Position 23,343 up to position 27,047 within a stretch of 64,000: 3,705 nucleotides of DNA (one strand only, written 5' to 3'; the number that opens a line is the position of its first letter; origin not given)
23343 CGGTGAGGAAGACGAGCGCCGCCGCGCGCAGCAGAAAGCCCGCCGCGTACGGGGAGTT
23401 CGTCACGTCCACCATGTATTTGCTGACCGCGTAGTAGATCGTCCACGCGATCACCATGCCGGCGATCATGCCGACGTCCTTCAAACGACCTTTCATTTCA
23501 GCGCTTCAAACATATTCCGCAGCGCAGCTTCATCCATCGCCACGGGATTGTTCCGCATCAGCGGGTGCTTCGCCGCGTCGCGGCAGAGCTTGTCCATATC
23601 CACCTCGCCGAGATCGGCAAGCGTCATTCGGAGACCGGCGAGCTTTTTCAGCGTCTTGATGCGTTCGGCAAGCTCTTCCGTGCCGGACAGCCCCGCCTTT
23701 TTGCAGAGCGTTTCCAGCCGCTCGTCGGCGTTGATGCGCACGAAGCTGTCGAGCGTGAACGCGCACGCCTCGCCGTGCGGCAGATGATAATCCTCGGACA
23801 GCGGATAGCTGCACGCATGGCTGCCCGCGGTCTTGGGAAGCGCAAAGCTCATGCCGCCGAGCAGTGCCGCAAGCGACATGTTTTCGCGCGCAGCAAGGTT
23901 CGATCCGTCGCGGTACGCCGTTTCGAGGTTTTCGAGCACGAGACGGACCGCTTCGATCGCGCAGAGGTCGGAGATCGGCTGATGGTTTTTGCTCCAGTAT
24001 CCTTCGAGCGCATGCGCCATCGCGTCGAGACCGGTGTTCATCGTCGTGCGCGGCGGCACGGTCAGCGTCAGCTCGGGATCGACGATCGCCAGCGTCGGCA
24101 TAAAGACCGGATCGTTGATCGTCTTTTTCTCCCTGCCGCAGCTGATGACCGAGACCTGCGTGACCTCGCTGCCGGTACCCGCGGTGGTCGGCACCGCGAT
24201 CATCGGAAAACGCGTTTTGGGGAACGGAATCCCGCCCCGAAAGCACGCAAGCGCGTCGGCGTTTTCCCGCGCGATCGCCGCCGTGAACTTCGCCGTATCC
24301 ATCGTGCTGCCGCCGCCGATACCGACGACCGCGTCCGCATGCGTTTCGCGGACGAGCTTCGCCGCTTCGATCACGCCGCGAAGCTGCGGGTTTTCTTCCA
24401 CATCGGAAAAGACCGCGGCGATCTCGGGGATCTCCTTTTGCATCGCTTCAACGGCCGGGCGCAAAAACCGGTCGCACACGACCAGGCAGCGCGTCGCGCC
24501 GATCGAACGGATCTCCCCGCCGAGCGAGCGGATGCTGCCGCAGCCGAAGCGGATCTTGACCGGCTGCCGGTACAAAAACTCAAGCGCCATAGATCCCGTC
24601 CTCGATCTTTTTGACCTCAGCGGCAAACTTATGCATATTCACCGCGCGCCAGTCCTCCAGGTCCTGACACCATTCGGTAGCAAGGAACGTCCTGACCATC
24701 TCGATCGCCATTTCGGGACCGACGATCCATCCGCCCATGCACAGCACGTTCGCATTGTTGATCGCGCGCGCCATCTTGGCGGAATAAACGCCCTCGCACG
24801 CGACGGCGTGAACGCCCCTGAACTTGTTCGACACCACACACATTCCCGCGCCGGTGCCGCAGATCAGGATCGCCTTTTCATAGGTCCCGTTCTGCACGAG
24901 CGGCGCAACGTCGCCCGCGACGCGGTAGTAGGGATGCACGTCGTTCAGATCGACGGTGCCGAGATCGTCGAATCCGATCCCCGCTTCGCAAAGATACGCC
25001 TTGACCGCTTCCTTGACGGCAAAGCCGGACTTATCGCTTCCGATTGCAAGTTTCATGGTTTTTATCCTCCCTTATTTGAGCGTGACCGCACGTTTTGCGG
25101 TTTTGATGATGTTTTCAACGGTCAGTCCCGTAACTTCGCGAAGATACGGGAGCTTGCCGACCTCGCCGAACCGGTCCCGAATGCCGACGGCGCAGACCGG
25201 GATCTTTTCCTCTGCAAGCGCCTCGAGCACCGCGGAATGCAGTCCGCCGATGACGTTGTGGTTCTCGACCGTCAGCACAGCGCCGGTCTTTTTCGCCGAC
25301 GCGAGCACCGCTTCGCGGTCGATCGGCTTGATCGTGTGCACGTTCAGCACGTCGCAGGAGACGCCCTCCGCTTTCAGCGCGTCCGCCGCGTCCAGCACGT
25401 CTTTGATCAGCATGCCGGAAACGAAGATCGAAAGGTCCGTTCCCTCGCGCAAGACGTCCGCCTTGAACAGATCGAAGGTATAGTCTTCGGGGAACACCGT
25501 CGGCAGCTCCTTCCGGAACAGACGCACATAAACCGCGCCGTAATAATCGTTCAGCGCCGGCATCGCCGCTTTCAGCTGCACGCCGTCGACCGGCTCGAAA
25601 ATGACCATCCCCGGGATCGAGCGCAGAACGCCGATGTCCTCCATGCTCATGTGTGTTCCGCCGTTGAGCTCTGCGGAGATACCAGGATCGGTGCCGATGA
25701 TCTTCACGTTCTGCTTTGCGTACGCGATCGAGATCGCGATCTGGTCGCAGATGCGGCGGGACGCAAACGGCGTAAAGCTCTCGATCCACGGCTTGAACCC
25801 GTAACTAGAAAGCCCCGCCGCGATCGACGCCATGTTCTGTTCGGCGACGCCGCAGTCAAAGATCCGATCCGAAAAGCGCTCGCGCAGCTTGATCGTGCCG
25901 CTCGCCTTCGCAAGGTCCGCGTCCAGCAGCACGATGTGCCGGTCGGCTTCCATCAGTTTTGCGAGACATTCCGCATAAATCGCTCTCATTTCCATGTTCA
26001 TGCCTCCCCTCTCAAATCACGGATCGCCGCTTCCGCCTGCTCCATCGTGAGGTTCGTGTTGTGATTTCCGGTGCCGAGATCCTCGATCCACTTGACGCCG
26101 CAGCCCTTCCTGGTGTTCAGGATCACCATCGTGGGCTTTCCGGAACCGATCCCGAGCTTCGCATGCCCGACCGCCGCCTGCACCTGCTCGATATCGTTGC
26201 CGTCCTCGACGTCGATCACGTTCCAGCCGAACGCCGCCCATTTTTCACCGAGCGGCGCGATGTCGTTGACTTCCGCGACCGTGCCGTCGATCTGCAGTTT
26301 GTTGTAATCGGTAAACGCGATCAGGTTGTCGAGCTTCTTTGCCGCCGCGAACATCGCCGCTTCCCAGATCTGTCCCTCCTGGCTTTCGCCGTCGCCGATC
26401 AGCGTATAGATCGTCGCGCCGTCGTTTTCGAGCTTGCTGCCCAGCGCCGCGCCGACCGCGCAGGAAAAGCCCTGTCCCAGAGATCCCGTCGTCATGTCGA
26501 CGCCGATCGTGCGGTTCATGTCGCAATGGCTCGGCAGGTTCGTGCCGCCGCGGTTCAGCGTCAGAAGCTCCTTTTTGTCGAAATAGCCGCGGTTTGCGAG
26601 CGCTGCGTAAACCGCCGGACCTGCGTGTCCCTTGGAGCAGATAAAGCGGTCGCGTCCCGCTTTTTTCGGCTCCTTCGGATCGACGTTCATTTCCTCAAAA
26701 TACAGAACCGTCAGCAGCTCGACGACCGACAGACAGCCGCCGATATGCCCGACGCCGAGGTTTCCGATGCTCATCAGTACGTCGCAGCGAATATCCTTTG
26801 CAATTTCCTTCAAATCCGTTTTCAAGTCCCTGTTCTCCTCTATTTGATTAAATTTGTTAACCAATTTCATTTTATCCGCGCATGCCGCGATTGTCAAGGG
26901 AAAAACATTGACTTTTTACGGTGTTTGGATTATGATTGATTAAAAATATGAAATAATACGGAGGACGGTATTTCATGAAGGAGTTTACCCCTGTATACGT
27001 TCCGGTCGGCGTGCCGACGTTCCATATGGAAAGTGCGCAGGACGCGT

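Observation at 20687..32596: Kinase-less, transketolase-centred sugar locus with sulfo-TK (sulfoquinovose) pathway architecture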

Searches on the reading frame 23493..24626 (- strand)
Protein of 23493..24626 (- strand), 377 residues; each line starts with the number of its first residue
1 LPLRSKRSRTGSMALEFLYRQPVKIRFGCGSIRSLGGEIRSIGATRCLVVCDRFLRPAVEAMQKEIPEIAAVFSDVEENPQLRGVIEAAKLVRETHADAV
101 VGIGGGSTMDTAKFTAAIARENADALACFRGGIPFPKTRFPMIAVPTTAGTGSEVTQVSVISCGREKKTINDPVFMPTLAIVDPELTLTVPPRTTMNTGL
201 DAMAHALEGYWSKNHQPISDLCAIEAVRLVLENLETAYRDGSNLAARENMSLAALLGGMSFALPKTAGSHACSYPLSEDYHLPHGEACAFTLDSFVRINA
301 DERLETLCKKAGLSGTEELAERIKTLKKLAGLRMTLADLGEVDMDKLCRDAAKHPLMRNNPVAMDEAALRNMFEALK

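Call 3: search_protein_families(library=pfam, proteins=[window:23493-24626:-])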
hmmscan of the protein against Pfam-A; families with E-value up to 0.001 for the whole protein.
window:23493-24626:- (377 aa): 3 families
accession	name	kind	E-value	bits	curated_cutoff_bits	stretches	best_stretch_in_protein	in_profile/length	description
PF00465.25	Fe-ADH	-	3.8e-43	147.4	31.3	1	22-184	1-168/168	Iron-containing alcohol dehydrogenase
PF25137.1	ADH_Fe_C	-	2.2e-40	138.9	27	1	195-375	1-192/194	Fe-containing alcohol dehydrogenase family, C-terminal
PF13685.12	Fe-ADH_2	-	2.4e-10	41.1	28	1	27-117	2-95/149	Iron-containing alcohol dehydrogenase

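Call 4: search_protein_families(library=ncbifam, proteins=[window:23493-24626:-])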
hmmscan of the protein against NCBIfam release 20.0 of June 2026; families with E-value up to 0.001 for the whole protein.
window:23493-24626:- (377 aa): 17 families
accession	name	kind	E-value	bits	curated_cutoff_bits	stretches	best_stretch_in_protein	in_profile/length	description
NF041833.1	Fe_ADH_ErcA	equivalog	2.5e-63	214.5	550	1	26-374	12-379/382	alcohol dehydrogenase-like regulatory protein ErcA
NF058672.1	4HyButDHCUPNE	equivalog_domain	9e-63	212.7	500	1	24-374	9-375/378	4-hydroxybutyrate dehydrogenase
TIGR03405.1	Phn_Fe-ADH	equivalog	1.3e-62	211.6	423.7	1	19-340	1-330/355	iron-containing alcohol dehydrogenase PsrA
NF053866.1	CholDhdGbsBBac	equivalog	3.4e-58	197.1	550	1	20-368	13-382/392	choline dehydrogenase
NF010378.0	PRK13805.1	equivalog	6e-55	186.5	951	1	19-303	459-761/872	bifunctional acetaldehyde-CoA/alcohol dehydrogenase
TIGR02638.1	lactal_redase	equivalog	3.9e-53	180.6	523.15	1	27-372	12-378/379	lactaldehyde reductase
NF050025.1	SulfAcetaldRedSarD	equivalog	5.2e-51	173.7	700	1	17-311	3-303/385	sulfoacetaldehyde reductase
NF007911.0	PRK10624.1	equivalog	3.9e-49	167.6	537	1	27-312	13-304/382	lactaldehyde reductase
NF011998.0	PRK15454.1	equivalog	2.6e-45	154.8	556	1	25-341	30-357/395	ethanolamine utilization ethanol dehydrogenase EutG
NF007363.0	PRK09860.1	equivalog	8.7e-45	153.5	581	1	28-301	15-294/383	L-threonine dehydrogenase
TIGR04266.1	NDMA_methanol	equivalog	2e-27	96.1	625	1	27-316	21-320/420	NDMA-dependent methanol dehydrogenase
NF011717.0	PRK15138.1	equivalog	1.5e-25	90.1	645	1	17-307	4-304/387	alcohol dehydrogenase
NF041822.1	daptide_DH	equivalog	5.6e-21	74.8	300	1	76-253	36-222/363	daptide-type RiPP biosynthesis dehydogenase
NF006941.0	PRK09423.1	subfamily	9.4e-12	44.4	336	1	21-120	7-108/367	glycerol dehydrogenase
NF047954.1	PrpdilGlycDhGldA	equivalog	2.6e-07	30.2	700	1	21-207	7-177/365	bifunctional L-1,2-propanediol dehydrogenase/glycerol dehydrogenase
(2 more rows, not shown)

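Call 43: search_solved_structures(query=window:23493-24590:-, max_evalue=1e-30)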
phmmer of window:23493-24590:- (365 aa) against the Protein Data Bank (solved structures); distinct sequences matched with E-value up to 1e-30: 26.
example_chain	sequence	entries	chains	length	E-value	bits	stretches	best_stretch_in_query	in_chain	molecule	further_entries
6jko_A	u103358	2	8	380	2.5e-78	267.2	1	6-362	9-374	Methanol dehydrogenase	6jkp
9ldl_C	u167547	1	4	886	3.2e-46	161.6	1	7-303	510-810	Aldehyde dehydrogenase family protein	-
8zwd_B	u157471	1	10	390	2.1e-44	155.7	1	14-349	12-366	NAD(P)-dependent methanol dehydrogenase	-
8zrl_A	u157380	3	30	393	3e-44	155.2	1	10-349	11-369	NAD-dependent methanol dehydrogenase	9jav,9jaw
1vhd_A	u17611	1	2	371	1e-41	146.8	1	9-361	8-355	alcohol dehydrogenase, iron-containing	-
1o2d_A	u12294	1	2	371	1.2e-41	146.6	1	9-361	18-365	Alcohol dehydrogenase, iron-containing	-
4fr2_A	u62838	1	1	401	5.3e-41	144.5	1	10-349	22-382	1,3-propanediol dehydrogenase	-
3owo_A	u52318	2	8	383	9.8e-41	143.6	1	13-361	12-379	Alcohol dehydrogenase 2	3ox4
3bfj_A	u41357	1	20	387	5.3e-40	141.2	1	7-304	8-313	1,3-propanediol oxidoreductase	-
9knp_A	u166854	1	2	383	3.9e-39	138.3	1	62-361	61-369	375aa long hypothetical alchol dehydrogenase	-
3zdr_A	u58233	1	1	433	1.1e-38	136.8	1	58-290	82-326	ALCOHOL DEHYDROGENASE DOMAIN OF THE BIFUNCTIONAL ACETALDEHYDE DEHYDROGENASE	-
6scg_A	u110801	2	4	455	5.8e-36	127.9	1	7-291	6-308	Aldehyde-alcohol dehydrogenase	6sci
13he_A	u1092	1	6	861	1.1e-35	126.9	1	7-291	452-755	Aldehyde-alcohol dehydrogenase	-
8uhw_A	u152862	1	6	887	1.4e-35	126.7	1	7-291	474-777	Aldehyde-alcohol dehydrogenase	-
6tqh_A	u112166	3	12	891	2.4e-35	125.9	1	7-291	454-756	Aldehyde-alcohol dehydrogenase | Bifunctional aldehyde-alcohol dehydrogenase AdhE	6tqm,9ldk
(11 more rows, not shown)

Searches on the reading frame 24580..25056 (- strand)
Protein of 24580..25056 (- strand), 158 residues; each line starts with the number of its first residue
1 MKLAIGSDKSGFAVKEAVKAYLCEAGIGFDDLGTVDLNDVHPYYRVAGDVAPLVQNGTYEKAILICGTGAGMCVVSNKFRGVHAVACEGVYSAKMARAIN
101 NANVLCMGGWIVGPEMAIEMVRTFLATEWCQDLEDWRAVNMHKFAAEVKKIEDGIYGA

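Call 3: search_protein_families(library=pfam, proteins=[window:24580-25056:-])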
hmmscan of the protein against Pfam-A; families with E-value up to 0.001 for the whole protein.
window:24580-25056:- (158 aa): 1 family
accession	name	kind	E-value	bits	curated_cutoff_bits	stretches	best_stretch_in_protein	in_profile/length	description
PF02502.23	LacAB_rpiB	-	1.4e-39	135.6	24.7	1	4-130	2-127/138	Ribose/Galactose Isomerase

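Call 4: search_protein_families(library=ncbifam, proteins=[window:24580-25056:-])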
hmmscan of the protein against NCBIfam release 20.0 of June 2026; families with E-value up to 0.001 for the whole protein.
window:24580-25056:- (158 aa): 12 families
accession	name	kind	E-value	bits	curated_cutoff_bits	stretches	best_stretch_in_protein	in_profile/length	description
NF004051.0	PRK05571.1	subfamily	8.7e-37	126.2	135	1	1-135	2-136/149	ribose-5-phosphate isomerase B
TIGR01120.1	rpiB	equivalog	2.1e-34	118.5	138.65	1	2-131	1-129/143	ribose 5-phosphate isomerase B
TIGR00689.1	rpiB_lacA_lacB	subfamily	7.2e-33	113.5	88.3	1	4-132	2-130/145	RpiB/LacA/LacB family sugar-phosphate isomerase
TIGR02133.1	RPI_actino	equivalog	1.3e-29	103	168.2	1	1-141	1-141/148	ribose-5-phosphate isomerase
NF051858.1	EryPhIsonDerIRhiz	equivalog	1.1e-27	97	240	1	1-131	1-132/150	D-erythrulose-4-phosphate isomerase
NF006381.0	PRK08622.1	equivalog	1.4e-22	80.3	234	1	1-140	1-139/171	galactose-6-phosphate isomerase subunit LacB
NF006380.0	PRK08621.1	equivalog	4e-21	75.9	164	1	1-129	1-126/142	galactose-6-phosphate isomerase subunit LacA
NF009257.0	PRK12613.1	equivalog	1.9e-16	60.5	243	1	1-130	1-126/141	galactose-6-phosphate isomerase subunit LacA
TIGR01119.1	lacB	equivalog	2.7e-16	59.7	312.55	1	1-135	1-134/171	galactose-6-phosphate isomerase subunit LacB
NF009258.0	PRK12615.1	equivalog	2.9e-14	53.3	325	1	1-135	1-134/171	galactose-6-phosphate isomerase subunit LacB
TIGR01118.1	lacA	equivalog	3.1e-14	53.3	181.1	1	1-129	1-126/141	galactose-6-phosphate isomerase subunit LacA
NF006753.0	PRK09273.1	equivalog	0.00017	21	137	1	30-108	34-113/211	hypothetical protein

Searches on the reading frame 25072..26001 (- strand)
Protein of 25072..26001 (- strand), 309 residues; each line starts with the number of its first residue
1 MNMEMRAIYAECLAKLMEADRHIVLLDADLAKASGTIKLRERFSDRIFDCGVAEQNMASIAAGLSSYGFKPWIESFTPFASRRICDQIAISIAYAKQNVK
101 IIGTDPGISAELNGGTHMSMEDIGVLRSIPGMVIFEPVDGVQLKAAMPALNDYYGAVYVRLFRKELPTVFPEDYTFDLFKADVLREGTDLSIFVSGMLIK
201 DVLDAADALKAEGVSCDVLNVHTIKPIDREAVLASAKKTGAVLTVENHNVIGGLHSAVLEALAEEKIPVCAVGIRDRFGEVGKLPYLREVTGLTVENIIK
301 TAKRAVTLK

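Call 3: search_protein_families(library=pfam, proteins=[window:25072-26001:-])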
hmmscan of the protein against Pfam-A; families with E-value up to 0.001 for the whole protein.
window:25072-26001:- (309 aa): 3 families
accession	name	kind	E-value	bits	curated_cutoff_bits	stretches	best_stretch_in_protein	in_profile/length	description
PF02779.29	Transket_pyr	-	1.8e-33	116.1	27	1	3-167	3-173/174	Transketolase, pyrimidine binding domain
PF02780.25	Transketolase_C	-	4.7e-26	91.6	25.9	1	180-298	2-124/124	Transketolase, C-terminal domain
PF17147.9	PFOR_II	-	0.00082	20.1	27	0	190-258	3-74/102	Pyruvate:ferredoxin oxidoreductase core domain II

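Call 4: search_protein_families(library=ncbifam, proteins=[window:25072-26001:-])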
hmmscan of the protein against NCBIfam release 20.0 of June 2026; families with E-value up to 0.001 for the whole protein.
window:25072-26001:- (309 aa): 9 families
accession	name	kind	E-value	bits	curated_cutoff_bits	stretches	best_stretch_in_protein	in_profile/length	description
NF004559.0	PRK05899.2-5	equivalog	4.4e-65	220.1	488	1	5-307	320-625/627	transketolase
TIGR00204.1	dxs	equivalog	1.2e-45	156.1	465.95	1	7-301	314-610/616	1-deoxy-D-xylulose-5-phosphate synthase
NF004556.0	PRK05899.2-2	equivalog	4.3e-41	140.9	575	1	4-305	323-637/639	transketolase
NF003933.0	PRK05444.2-2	equivalog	6.3e-30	104.3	395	1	9-304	299-603/606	1-deoxy-D-xylulose-5-phosphate synthase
NF008968.0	PRK12315.1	subfamily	6.6e-28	97.3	510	1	5-304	281-579/582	1-deoxy-D-xylulose-5-phosphate synthase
NF006667.0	PRK09212.1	subfamily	1.2e-24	86.8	321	1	3-267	4-281/327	pyruvate dehydrogenase complex E1 component subunit beta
NF008854.0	PRK11892.1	equivalog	3.8e-23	81.9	454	1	3-303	142-459/464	pyruvate dehydrogenase complex E1 component subunit beta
TIGR00232.1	tktlase_bact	equivalog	1.1e-16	60.4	682.25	1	6-305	352-652/654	transketolase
NF004558.0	PRK05899.2-4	equivalog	5.3e-08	31.7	788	1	16-304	357-648/651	transketolase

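Call 32: search_solved_structures(query=window:25072-26001:-, show_alignments=1, max_evalue=1e-20)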
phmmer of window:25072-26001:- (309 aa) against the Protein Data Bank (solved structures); distinct sequences matched with E-value up to 1e-20: 15.
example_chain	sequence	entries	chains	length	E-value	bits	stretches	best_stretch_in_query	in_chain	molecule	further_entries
6yaj_AAA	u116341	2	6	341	6.4e-70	238.8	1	5-309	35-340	C-terminal chain of split transketolase from Carboxydothermus hydrogenoformans | C-terminal component of the split chain transketolase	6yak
6rjb_A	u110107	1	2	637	3.6e-39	137.9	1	5-300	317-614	Transketolase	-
4kxu_A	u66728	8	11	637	3.7e-39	137.8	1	5-300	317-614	Transketolase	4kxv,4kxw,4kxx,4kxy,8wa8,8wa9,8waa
6ha3_A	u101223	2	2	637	3.7e-39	137.8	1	5-300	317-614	Transketolase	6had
3ooy_A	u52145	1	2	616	5.3e-39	137.3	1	5-293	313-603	Transketolase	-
3mos_A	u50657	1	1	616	6e-39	137.1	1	5-292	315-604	Transketolase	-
8a29_A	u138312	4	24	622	7e-26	94.3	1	7-303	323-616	1-deoxy-D-xylulose-5-phosphate synthase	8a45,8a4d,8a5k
2o1s_A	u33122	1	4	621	3e-25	92.2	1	8-295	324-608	1-deoxy-D-xylulose-5-phosphate synthase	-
8a8y_A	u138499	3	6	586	4.3e-24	88.4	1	8-295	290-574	1-deoxy-D-xylulose-5-phosphate synthase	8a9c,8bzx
6xxg_AAA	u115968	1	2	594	4.3e-24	88.4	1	7-282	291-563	1-deoxy-D-xylulose-5-phosphate synthase,1-deoxy-D-xylulose-5-phosphate synthase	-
2o1x_A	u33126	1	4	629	4.9e-24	88.2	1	7-282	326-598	1-deoxy-D-xylulose-5-phosphate synthase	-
6ouv_A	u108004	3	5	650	5.3e-24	88.1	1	7-282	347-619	1-deoxy-D-xylulose-5-phosphate synthase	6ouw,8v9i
7bzx_B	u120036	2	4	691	1.2e-22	83.7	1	7-264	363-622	1-deoxy-D-xylulose-5-phosphate synthase, chloroplastic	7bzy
3duf_B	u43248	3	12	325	2.1e-22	82.8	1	17-267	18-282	Pyruvate dehydrogenase E1 component subunit beta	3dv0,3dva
1w85_B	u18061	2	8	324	2.1e-22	82.8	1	17-267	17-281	PYRUVATE DEHYDROGENASE E1 COMPONENT, BETA SUBUNIT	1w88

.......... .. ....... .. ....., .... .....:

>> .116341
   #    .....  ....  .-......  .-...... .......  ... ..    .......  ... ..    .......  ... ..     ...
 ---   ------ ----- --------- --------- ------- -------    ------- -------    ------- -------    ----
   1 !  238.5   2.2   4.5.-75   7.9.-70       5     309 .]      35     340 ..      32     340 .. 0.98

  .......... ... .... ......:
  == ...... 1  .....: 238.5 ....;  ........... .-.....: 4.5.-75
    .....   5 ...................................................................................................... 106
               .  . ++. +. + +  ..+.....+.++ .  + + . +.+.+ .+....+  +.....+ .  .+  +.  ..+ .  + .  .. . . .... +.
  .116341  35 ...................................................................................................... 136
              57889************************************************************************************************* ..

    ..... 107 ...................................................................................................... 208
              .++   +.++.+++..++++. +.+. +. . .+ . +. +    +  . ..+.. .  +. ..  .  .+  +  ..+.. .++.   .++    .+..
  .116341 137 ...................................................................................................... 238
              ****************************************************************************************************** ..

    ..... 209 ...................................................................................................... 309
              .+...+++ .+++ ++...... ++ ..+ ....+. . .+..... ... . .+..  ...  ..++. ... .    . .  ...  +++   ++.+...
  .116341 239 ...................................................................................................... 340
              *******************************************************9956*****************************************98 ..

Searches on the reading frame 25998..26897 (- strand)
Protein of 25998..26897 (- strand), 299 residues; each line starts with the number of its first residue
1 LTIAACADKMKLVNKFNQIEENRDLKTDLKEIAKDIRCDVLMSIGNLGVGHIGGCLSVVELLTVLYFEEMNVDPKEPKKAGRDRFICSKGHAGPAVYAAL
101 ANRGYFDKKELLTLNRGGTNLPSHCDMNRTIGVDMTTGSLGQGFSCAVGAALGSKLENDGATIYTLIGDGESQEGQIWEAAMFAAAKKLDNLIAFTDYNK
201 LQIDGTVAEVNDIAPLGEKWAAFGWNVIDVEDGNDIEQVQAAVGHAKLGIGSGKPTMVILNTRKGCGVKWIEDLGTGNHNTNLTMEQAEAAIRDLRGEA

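Call 3: search_protein_families(library=pfam, proteins=[window:25998-26897:-])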
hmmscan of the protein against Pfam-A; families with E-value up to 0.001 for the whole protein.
window:25998-26897:- (299 aa): 3 families
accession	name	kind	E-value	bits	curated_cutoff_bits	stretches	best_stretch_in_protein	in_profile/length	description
PF00456.26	Transketolase_N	-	4.2e-45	154.6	22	1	31-270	4-251/334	Transketolase, thiamine diphosphate binding domain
PF00676.26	E1_dh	-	1.7e-10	40.8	22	1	135-248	98-209/300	Dehydrogenase E1 component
PF13292.11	DXP_synthase_N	-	3.8e-08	33.4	21.2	1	18-211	6-183/274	1-deoxy-D-xylulose-5-phosphate synthase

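Call 4: search_protein_families(library=ncbifam, proteins=[window:25998-26897:-])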
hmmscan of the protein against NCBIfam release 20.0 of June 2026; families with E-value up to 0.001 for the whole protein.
window:25998-26897:- (299 aa): 12 families
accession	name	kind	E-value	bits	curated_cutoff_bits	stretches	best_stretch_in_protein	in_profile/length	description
NF004559.0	PRK05899.2-5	equivalog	3.2e-78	263.5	488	1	20-297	9-281/627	transketolase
NF004556.0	PRK05899.2-2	equivalog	2.1e-61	208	575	1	24-296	12-277/639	transketolase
TIGR00232.1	tktlase_bact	equivalog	1.8e-49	168.7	682.25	1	34-287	5-265/654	transketolase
NF004558.0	PRK05899.2-4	equivalog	3e-43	148.2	788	1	36-272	10-249/651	transketolase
TIGR03186.1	AKGDH_not_PDH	exception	2e-11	42.9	1408.3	1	43-238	96-297/889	alpha-ketoglutarate dehydrogenase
TIGR00759.1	aceE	equivalog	3.6e-11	41.8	859.9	1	50-236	102-295/885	pyruvate dehydrogenase (acetyl-transferring), homodimeric type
TIGR03181.1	PDH_E1_alph_x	equivalog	4.4e-11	42.3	411.35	1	136-249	120-231/341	pyruvate dehydrogenase (acetyl-transferring) E1 component subunit alpha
NF003933.0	PRK05444.2-2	equivalog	1.8e-10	40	395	1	10-288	5-274/606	1-deoxy-D-xylulose-5-phosphate synthase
NF008968.0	PRK12315.1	subfamily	6.9e-10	37.8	510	1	143-275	119-256/582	1-deoxy-D-xylulose-5-phosphate synthase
TIGR03182.1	PDH_E1_alph_y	equivalog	4e-09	35.8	393.85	1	138-260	110-231/315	pyruvate dehydrogenase (acetyl-transferring) E1 component subunit alpha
TIGR00204.1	dxs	equivalog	1.3e-07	30.6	465.95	1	25-210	14-182/616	1-deoxy-D-xylulose-5-phosphate synthase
NF003616.0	PRK05261.1-1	subfamily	3.1e-05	22.4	777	1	71-246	62-252/788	phosphoketolase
